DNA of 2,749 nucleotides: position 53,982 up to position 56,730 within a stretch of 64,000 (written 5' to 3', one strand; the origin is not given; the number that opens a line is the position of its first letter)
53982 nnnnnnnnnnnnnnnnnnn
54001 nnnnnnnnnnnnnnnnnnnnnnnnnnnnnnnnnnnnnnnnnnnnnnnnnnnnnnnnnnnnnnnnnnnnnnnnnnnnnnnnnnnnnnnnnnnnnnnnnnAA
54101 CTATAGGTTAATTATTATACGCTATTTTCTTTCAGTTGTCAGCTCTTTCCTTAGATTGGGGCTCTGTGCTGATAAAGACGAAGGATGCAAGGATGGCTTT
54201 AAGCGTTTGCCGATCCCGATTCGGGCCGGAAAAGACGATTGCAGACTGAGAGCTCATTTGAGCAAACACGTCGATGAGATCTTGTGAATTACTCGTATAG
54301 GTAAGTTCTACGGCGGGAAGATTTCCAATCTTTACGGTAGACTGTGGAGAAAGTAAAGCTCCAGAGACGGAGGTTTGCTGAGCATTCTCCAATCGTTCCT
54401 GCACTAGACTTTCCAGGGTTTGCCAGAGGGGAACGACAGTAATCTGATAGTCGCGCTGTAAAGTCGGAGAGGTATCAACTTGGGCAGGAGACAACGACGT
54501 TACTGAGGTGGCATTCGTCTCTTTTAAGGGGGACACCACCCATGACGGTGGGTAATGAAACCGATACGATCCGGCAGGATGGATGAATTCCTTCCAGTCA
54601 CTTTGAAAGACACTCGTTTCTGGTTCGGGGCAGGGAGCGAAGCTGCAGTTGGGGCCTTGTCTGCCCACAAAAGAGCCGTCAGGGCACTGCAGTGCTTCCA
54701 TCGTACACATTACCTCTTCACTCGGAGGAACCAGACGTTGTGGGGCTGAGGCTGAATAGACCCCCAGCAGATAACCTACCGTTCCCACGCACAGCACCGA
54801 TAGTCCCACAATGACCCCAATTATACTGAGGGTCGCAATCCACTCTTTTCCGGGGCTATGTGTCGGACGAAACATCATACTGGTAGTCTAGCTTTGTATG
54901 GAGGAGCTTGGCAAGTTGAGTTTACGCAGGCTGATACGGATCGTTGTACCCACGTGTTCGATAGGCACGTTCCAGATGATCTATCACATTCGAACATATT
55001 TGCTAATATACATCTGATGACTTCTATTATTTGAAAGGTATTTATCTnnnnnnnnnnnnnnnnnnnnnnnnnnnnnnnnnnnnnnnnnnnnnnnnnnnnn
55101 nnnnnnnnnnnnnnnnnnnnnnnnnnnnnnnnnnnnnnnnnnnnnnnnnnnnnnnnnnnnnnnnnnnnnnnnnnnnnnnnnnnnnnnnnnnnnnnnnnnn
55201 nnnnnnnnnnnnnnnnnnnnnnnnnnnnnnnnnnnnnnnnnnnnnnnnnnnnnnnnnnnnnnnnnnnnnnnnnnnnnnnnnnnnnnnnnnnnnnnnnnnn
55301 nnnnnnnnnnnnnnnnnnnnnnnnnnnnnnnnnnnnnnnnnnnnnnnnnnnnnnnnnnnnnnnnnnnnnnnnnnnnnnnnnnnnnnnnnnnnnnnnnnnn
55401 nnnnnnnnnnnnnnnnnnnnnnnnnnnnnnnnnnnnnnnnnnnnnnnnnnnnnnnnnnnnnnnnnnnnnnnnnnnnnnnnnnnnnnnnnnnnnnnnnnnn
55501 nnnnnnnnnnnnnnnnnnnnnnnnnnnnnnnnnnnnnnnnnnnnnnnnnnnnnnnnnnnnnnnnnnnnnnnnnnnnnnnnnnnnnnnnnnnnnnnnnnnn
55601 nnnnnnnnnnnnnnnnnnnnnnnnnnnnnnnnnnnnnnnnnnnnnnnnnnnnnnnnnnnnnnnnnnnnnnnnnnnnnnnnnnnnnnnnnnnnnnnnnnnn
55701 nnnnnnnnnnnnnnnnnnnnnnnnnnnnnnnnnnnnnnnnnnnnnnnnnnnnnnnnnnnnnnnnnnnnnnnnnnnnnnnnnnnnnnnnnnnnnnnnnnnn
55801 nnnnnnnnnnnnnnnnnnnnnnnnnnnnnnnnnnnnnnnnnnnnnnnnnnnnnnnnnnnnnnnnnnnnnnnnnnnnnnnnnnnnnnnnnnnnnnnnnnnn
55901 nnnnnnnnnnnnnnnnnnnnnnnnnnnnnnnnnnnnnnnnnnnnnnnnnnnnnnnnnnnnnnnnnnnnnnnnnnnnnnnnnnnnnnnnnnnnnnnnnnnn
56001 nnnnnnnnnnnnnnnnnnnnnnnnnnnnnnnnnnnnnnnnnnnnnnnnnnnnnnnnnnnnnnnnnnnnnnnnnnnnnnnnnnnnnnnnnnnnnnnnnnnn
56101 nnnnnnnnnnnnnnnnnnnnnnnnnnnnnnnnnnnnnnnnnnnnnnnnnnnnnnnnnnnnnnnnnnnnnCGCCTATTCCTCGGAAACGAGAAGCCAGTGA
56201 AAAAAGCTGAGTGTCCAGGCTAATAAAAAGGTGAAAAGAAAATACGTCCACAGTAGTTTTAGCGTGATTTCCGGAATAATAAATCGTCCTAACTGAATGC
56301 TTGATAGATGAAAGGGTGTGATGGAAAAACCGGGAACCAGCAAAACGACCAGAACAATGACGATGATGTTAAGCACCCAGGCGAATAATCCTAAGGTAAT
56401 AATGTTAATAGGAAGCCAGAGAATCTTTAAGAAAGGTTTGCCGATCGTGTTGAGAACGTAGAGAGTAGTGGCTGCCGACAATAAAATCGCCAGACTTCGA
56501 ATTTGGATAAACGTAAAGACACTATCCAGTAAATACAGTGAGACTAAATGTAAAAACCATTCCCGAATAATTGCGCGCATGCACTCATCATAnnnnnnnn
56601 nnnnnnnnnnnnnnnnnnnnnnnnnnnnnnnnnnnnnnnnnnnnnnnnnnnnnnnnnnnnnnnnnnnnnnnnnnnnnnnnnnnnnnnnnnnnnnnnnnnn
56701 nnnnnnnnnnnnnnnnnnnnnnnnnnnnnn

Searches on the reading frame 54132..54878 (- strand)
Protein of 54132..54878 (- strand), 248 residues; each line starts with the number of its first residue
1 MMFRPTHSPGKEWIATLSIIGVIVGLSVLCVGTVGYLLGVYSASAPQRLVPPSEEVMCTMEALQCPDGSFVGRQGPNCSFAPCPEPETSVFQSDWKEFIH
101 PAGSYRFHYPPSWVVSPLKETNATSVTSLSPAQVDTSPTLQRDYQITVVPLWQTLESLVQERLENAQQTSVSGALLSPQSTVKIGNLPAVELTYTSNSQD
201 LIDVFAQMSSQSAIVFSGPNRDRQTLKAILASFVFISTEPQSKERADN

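Call 36: search_protein_families(library=pfam, proteins=[window:54132-54878:-], max_evalue=0.01)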
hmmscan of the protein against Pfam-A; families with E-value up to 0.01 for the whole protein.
window:54132-54878:- (248 aa): 1 family
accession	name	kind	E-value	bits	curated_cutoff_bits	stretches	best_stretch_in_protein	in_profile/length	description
PF18933.6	PsbP_2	-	0.0017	18.8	27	1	94-209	43-155/184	PsbP-like protein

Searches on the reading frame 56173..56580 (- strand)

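Call 36: search_protein_families(library=pfam, proteins=[window:56173-56580:-], max_evalue=0.01)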
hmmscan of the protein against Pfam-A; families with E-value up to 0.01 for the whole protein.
window:56173-56580:- (135 aa): 1 family
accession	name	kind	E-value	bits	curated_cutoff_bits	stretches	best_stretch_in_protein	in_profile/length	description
PF04020.18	Phage_holin_4_2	-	4.3e-13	50.2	28.8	1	4-90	3-89/105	Mycobacterial 4 TMS phage holin, superfamily IV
